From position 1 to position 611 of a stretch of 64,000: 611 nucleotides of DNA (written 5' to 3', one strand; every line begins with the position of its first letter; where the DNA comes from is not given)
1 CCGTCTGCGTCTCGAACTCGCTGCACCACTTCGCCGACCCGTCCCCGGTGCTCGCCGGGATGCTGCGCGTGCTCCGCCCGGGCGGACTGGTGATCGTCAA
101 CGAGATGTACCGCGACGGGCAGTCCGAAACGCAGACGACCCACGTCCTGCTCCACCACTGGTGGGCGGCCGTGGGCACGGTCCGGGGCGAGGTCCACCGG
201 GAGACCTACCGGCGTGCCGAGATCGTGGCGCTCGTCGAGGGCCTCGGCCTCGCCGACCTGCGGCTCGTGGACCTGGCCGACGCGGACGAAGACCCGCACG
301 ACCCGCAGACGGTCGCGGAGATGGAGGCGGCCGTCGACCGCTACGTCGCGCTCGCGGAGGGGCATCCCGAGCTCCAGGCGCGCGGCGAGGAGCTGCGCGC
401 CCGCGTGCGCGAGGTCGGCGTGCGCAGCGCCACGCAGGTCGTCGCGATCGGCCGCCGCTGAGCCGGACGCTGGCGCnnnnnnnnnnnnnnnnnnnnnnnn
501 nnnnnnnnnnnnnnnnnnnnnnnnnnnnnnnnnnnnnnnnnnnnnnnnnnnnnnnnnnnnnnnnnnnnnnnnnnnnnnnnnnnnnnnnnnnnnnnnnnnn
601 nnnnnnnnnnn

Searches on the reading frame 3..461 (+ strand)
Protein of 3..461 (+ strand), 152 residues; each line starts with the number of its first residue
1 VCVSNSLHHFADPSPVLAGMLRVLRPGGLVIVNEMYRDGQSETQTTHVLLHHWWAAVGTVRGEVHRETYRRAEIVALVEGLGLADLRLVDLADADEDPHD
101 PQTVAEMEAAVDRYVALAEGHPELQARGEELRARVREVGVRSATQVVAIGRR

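Call 9: search_protein_families(library=pfam, proteins=[window:48-461:+], max_evalue=0.01)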
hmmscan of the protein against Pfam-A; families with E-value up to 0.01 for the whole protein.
window:48-461:+ (137 aa): 0 families

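Call 16: search_protein_families(library=pfam, proteins=[window:3-461:+], max_evalue=0.0001)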
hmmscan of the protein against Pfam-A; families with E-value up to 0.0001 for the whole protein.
window:3-461:+ (152 aa): 1 family
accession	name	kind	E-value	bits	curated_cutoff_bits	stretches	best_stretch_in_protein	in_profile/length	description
PF08241.18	Methyltransf_11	-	1.1e-05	26.4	21.2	1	1-32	64-95/95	Methyltransferase domain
